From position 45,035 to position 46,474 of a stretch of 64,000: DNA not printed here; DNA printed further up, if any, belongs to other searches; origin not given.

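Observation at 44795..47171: Element cargo operon of three ORFs (75, 379, ~287 aa) with no recognisable domains: candidate novel accessory or defence module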

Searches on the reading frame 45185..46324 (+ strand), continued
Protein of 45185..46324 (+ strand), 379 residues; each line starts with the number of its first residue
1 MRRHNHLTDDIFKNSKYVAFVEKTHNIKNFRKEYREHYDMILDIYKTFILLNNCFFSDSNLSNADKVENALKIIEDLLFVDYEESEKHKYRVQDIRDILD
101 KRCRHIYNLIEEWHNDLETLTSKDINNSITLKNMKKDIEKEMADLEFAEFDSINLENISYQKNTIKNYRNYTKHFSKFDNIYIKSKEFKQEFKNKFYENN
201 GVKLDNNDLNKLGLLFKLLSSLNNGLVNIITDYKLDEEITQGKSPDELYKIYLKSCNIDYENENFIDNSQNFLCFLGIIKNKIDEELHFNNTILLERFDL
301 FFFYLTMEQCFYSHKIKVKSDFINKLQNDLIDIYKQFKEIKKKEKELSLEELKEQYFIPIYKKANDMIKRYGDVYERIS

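Call 45: find_encoding_contigs(protein=P0029, flank=10000, max_places=6)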
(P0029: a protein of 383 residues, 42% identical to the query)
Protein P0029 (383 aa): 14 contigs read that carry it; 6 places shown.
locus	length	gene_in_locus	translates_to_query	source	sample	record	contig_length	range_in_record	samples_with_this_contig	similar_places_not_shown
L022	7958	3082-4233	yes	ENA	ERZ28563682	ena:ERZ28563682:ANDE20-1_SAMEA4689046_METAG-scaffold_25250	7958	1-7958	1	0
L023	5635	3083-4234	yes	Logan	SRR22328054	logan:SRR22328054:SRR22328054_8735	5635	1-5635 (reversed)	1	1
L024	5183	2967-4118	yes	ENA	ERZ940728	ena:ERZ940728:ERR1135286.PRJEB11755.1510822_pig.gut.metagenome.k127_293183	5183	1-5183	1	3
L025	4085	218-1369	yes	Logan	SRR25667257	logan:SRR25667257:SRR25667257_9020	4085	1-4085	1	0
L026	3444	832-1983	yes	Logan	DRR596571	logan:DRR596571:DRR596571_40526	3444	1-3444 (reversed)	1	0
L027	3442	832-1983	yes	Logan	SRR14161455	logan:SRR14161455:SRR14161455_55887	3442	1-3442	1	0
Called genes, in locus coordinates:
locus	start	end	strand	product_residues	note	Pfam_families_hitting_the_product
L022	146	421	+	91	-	-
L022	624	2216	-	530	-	PF00239:Resolvase, PF07508:Recombinase, PF13408:Zn_ribbon_recom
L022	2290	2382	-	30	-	-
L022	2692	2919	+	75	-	-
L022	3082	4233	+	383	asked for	-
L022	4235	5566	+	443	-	-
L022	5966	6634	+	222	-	-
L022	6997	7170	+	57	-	PF12728:HTH_17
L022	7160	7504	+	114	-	-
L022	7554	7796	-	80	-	-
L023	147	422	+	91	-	-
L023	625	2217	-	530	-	PF00239:Resolvase, PF07508:Recombinase, PF13408:Zn_ribbon_recom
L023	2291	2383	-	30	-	-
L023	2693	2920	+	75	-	-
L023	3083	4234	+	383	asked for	-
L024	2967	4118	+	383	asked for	-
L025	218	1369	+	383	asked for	-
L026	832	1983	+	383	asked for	-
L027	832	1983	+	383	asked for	-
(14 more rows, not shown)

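Call 46: find_encoding_contigs(protein=P0004, flank=10000, max_places=3)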
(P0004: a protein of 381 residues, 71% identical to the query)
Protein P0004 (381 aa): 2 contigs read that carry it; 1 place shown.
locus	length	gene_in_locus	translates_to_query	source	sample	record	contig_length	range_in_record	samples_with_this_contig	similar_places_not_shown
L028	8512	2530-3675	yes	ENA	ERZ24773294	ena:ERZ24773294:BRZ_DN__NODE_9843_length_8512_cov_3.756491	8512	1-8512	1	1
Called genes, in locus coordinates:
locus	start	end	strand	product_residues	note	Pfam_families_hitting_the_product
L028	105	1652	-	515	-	PF00239:Resolvase, PF07508:Recombinase, PF13408:Zn_ribbon_recom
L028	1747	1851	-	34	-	-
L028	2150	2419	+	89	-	-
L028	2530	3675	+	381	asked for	-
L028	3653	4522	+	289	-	-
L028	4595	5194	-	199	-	-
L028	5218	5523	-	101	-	-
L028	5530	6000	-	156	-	-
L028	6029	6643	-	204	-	-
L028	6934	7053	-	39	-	-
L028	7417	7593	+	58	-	PF12728:HTH_17 (weak)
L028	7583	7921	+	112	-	-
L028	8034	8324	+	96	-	-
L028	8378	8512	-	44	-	?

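Call 48: search_protein_families(library=pfam, proteins=[L022:4235-5566:+, L022:5966-6634:+, L022:7160-7504:+, L022:146-421:+, L022:7554-7796:-, L028:4595-5194:-, L028:5218-5523:-, L028:5530-6000:-, L028:6029-6643:-, L028:7583-7921:+], max_evalue=0.1)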
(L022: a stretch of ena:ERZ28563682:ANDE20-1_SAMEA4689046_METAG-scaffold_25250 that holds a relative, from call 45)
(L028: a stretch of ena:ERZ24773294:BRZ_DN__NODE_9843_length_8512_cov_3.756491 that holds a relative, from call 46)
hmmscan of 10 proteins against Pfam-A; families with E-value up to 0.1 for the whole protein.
L022:4235-5566:+ (443 aa): 0 families

L022:5966-6634:+ (222 aa): 0 families

L022:7160-7504:+ (114 aa): 0 families

L022:146-421:+ (91 aa): 0 families

L022:7554-7796:- (80 aa): 0 families

L028:4595-5194:- (199 aa): 4 families
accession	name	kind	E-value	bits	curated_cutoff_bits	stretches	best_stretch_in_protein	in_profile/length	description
PF21523.3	ParM_N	-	0.00061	20.3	27.4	1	121-195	71-148/159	Plasmid segregation protein ParM, C-terminal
PF14436.11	EndoU_bacteria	-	0.0017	19.1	25.3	1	135-192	35-96/129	Bacterial EndoU nuclease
PF08938.16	HBS1_N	-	0.021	15.6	26.4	1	116-156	16-57/78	HBS1 N-terminus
PF19197.5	DUF5872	-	0.081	14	27.5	0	128-161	5-38/116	Family of unknown function (DUF5872)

L028:5218-5523:- (101 aa): 1 family
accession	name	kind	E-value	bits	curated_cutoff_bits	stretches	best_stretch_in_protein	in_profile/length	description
PF05560.16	Bt_P21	-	0.088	12.9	25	1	13-67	39-92/182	Bacillus thuringiensis P21 molecular chaperone protein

L028:5530-6000:- (156 aa): 2 families
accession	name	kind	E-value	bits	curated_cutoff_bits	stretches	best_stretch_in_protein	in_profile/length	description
PF14303.12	NAM-associated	-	0.0087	17.3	27.7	1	61-146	31-117/162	No apical meristem-associated C-terminal domain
PF25135.1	DUF7822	-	0.097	13.1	27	0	81-145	34-93/140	Domain of unknown function (DUF7822)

L028:6029-6643:- (204 aa): 1 family
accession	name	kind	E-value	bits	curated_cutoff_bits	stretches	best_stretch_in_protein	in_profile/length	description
PF19123.5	DUF5807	-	0.072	13.7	26.5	0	138-162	69-95/106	Family of unknown function (DUF5807)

L028:7583-7921:+ (112 aa): 1 family
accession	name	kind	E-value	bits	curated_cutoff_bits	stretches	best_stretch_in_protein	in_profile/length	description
PF17569.7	DUF5475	-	0.0089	16.8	25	1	80-112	12-44/81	Family of unknown function (DUF5475)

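Call 49: fold_search(model_id=the predicted structure, library=viral)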
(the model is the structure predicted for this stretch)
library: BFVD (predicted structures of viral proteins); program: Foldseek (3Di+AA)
matches with E <= 10: 71; with E <= 0.001: 0
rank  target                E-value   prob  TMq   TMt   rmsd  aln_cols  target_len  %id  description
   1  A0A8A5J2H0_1          8.3e-01  0.08  0.14  0.07  19.3       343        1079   14  (no name in the UniProt tables at hand)
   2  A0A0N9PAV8            1.4e+00  0.38  0.16  0.41   5.9       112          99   10  Uncharacterized protein [Acidianus bottle-shaped virus 2 strain ABV2]
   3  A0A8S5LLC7            1.4e+00  0.25  0.12  0.37   9.3       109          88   20  Uncharacterized protein [Siphoviridae sp. ctKcB20]
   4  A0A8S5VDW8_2          1.7e+00  0.07  0.17  0.09  28.2       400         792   12  Tail tape measure protein [Siphoviridae sp. ctGa111]
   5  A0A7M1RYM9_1          2.2e+00  0.04  0.13  0.05  23.7       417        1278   12  PD-(D/E)XK endonuclease-like domain-containing protein [uncultured phage cr116_1]
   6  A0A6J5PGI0            2.3e+00  0.35  0.18  0.15   6.8       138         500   10  Uncharacterized protein [uncultured Caudovirales phage]
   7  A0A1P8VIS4            2.5e+00  0.05  0.17  0.08  29.1       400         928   11  Tegument protein [Murid betaherpesvirus 3]
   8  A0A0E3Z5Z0            2.8e+00  0.10  0.13  0.16  17.6       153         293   14  Uncharacterized protein [Lambdina fiscellaria nucleopolyhedrovirus]
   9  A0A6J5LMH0            2.9e+00  0.23  0.18  0.22   9.5       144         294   13  Uncharacterized protein [uncultured Caudovirales phage]
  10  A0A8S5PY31            2.9e+00  0.03  0.15  0.06  28.2       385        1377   12  Uncharacterized protein [Myoviridae sp. ctgsk7]
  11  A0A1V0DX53            3.2e+00  0.18  0.15  0.33  11.0       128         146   10  DUF3310 domain-containing protein [Synechococcus virus S-ESS1]
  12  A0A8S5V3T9            3.2e+00  0.04  0.14  0.16  22.2       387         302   15  Uncharacterized protein [Siphoviridae sp. cttKr9]
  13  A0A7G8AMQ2            3.2e+00  0.03  0.13  0.14  22.1       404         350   13  (no name in the UniProt tables at hand)
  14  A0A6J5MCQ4            3.2e+00  0.02  0.12  0.07  27.7       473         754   13  Uncharacterized protein [uncultured Caudovirales phage]
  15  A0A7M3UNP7            3.4e+00  0.13  0.13  0.28  10.7       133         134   13  Uncharacterized protein [Pyramimonas orientalis virus]
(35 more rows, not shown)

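Call 50: search_protein_representatives(alignment_id=A1)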
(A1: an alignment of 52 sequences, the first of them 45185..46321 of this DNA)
Query: 52 sequences, 381 profile positions. Proteins with E-value up to 0.001 (for the whole library): 85; up to 1e-10: 58; up to 1e-30: 32. The best 85 are listed.
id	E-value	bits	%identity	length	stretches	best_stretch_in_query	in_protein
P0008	3.5e-157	540.1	-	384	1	1-381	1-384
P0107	6.3e-139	480.0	-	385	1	1-381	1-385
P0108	1.8e-112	392.9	-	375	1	3-381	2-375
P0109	9.1e-108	377.4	-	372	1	1-381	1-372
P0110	7.5e-107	374.4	-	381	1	1-381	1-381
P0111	6.2e-97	341.8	-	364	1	1-381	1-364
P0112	1.5e-96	340.5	-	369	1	1-381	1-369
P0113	4.3e-96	339.0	-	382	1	1-381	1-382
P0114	9.3e-95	334.6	-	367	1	1-381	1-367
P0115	1.6e-79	284.5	-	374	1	1-381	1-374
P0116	1.1e-78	281.7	-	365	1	1-381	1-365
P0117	5.8e-77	276.0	-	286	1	1-287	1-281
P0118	3.7e-69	250.3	-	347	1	1-381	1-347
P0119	8.5e-69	249.1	-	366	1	1-380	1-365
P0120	7.3e-68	246.1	-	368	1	4-380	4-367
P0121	5.5e-61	223.5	-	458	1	4-380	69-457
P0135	3.5e-33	131.9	-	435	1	1-381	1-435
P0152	6.6e-16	75.1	-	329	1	1-230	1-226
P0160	1.5e-11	60.7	-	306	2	1-242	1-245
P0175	2.0e-07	47.1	-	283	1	5-223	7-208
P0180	8.1e-06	41.9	-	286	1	1-241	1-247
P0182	3.1e-05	39.9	-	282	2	2-221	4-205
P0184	4.6e-05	39.4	-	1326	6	13-63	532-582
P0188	4.9e-04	36.0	-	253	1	1-236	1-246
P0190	8.9e-04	35.1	-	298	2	1-232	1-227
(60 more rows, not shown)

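Call 51: search_protein_families(library=pfam, proteins=[P0121, P0135, P0152, P0160, P0175, P0180, P0182, P0188, P0190, P0184], max_evalue=0.01)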
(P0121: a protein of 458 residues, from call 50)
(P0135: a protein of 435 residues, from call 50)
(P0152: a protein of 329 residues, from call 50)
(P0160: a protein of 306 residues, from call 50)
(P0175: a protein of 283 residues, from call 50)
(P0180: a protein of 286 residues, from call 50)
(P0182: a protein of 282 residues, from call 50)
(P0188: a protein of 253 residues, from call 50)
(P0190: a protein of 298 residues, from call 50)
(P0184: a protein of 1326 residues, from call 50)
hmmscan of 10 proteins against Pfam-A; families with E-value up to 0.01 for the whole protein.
P0121 (458 aa): 0 families

P0135 (435 aa): 0 families

P0152 (329 aa): 0 families

P0160 (306 aa): 0 families

P0175 (283 aa): 0 families

P0180 (286 aa): 0 families

P0182 (282 aa): 0 families

P0188 (253 aa): 1 family
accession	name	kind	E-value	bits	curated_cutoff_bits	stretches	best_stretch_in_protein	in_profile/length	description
PF15044.11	CLU_N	-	0.008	17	25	0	86-129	17-58/78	Mitochondrial function, CLU-N-term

P0190 (298 aa): 0 families

P0184 (1326 aa): 16 families
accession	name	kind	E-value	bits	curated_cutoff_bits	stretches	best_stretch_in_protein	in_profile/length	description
PF18947.5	HAMP_2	-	6e-302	974.8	24.3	11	417-483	1-67/67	HAMP domain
PF12729.13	4HB_MCP_1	-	9.5e-32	110.4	27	1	6-185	1-180/181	Four helix bundle sensory module for signal transduction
PF00672.30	HAMP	-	1.1e-26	93.4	25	1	210-261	1-52/53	HAMP domain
PF05491.19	RuvB_C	-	5.4e-25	87.6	24.7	0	885-908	37-60/72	RuvB C-terminal winged helix domain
PF15731.11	MqsA_antitoxin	-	4.2e-11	43.5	30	0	1194-1243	49-98/131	Antitoxin component of bacterial toxin-antitoxin system, MqsA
PF17908.6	APAF1_C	-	5.4e-10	39.8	22.8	0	893-948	49-104/135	APAF-1 helical domain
PF14747.11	DUF4473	-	1.3e-06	29.3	25.9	0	458-493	26-61/78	Domain of unknown function (DUF4473)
PF18402.7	Thioredoxin_14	-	2.3e-06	28.2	30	0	401-507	136-238/255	Thioredoxin-like domain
PF02203.21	TarH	-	3.4e-06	27.5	25.2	1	6-171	4-173/177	Tar ligand binding domain homologue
PF20686.2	CsoSCA_cat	-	3.9e-05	23.7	21.5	0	1027-1090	166-229/236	Carboxysome Shell Carbonic Anhydrase, catalytic domain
PF21865.2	TLN1-like_RS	-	5.3e-05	23.8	27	0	746-809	4-65/165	Talin 1-like, rod segment domain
PF07299.16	EF-G-binding_N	-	0.00012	22.9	27.1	0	556-572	5-21/83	Elongation factor G-binding protein, N-terminal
PF23343.2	REP_ORF2-G2P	-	0.00065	20.4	27.8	0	459-504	4-49/99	Replication-associated protein ORF2/G2P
PF13012.11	MitMem_reg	-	0.00091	19.5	26.6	0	776-822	12-59/113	Maintenance of mitochondrial structure and function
PF22728.1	NCH1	-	0.003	17.7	27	0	645-672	7-34/173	NACHT C-terminal Helical domain 1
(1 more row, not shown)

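Call 52: search_protein_families(library=pfam, alignment_id=A1, max_evalue=0.1)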
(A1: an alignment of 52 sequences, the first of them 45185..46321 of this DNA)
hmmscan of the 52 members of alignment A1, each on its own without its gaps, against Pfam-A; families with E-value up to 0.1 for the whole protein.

A. member 1, window:45185-46321:+ (379 aa): 1 family
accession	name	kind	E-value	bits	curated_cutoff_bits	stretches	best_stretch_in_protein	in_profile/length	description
PF03776.19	MinE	-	0.099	13.1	25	1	316-351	18-53/68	Septum formation topological specificity factor MinE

B. families by the number of members that match (of 52 scanned): 21 families
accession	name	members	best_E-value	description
PF10332.14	DUF2418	6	0.0079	Protein of unknown function (DUF2418)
PF16788.10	ATF7IP_BD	4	0.011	ATF-interacting protein binding domain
PF00834.25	Ribul_P_3_epim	3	0.016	Ribulose-phosphate 3 epimerase family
PF02066.20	Metallothio_11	3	0.074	Metallothionein family 11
PF00817.25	IMS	2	0.016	impB/mucB/samB family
PF16854.11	VPS53_C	2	0.026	Vacuolar protein sorting-associated protein 53 C-terminus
PF14282.11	FlxA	2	0.061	FlxA-like protein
PF13837.12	Myb_DNA-bind_4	1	0.0028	Myb/SANT-like DNA-binding domain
PF24920.1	C2_TCB1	1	0.0047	Tricalbin-1-like, C2 domain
PF07697.16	7TMR-HDED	1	0.0082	7TM-HD extracellular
PF22470.1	Histone_HNS_N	1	0.027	H-NS histone-like proteins, N-terminal domain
PF19111.5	DUF5798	1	0.03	Family of unknown function (DUF5798)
PF03011.20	PFEMP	1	0.035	PFEMP1 DBL domain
PF01896.25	DNA_primase_S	1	0.036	DNA primase small subunit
PF03249.20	TSA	1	0.04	Type specific antigen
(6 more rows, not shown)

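Call 67: search_protein_families(library=pfam, proteins=[L021:230-562:+, L021:575-1369:+, L021:1467-2621:+, L021:3997-5121:+, L011:11136-12503:+], max_evalue=0.01)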
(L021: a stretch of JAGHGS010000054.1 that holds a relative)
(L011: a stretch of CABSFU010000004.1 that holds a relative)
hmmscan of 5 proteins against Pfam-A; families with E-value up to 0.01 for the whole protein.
L021:230-562:+ (110 aa): 1 family
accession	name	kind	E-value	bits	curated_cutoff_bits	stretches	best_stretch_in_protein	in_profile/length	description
PF14470.12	bPH_3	-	0.0025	18.7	23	0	68-107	44-83/95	Bacterial PH domain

L021:575-1369:+ (264 aa): 0 families

L021:1467-2621:+ (384 aa): 4 families
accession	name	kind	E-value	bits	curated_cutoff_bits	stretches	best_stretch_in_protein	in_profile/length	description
PF00768.25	Peptidase_S11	-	4.4e-83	278.8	27.6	1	29-254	9-237/239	D-alanyl-D-alanine carboxypeptidase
PF13354.11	Beta-lactamase2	-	6.6e-14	52.2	22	1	38-189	5-153/214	Beta-lactamase enzyme family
PF07943.18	PBP5_C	-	9.4e-13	48.6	21.2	1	275-366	1-91/91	Penicillin-binding protein 5, C-terminal domain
PF00144.29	Beta-lactamase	-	0.0024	17.5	27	0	37-112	19-100/329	Beta-lactamase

L021:3997-5121:+ (374 aa): 9 families
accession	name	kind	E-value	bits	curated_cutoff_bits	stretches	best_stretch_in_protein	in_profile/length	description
PF03275.19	GLF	-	1.6e-79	266.8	26.3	1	153-354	1-203/203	UDP-galactopyranose mutase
PF13450.12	NAD_binding_8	-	5.7e-24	84.6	21.9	1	12-78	1-68/68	NAD(P)-binding Rossmann-like domain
PF01593.30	Amino_oxidase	-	2e-11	44.3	19.8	1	22-218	6-223/443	Flavin containing amine oxidoreductase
PF01266.30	DAO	-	1.8e-05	24.9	27.9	1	9-44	1-37/353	FAD dependent oxidoreductase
PF00890.30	FAD_binding_2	-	0.0016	18.2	20.4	1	9-46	1-38/414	FAD binding domain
PF00996.24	GDI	-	0.0016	17.5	23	1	4-47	1-44/436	GDP dissociation inhibitor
PF03486.20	HI0933_like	-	0.0032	17.4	50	1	9-93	2-78/244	HI0933-like protein Rossmann domain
PF12831.13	FAD_oxidored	-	0.0044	16.8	27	1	9-62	1-53/416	FAD dependent oxidoreductase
PF00070.33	Pyr_redox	-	0.005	17.8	22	0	11-43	3-35/82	Pyridine nucleotide-disulphide oxidoreductase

L011:11136-12503:+ (455 aa): 0 families

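Call 85: search_protein_families(library=phrogs, alignment_id=A1, max_evalue=0.01)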
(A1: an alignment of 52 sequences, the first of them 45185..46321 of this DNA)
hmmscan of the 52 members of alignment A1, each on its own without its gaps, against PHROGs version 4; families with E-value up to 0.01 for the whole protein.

A. member 1, window:45185-46321:+ (379 aa): 1 family
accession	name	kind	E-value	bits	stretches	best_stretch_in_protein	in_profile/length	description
phrog_25488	-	unknown function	0.009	16.7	0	75-152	60-136/197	-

B. families by the number of members that match (of 52 scanned): 3 families
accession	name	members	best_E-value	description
phrog_25488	-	3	0.00081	-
phrog_21192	-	1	0.0024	-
phrog_33261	-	1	0.01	-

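Call 87: search_protein_families(library=ncbifam, proteins=[window:45185-46324:+], max_evalue=0.01)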
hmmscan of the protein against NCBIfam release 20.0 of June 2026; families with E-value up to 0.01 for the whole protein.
window:45185-46324:+ (379 aa): 0 families
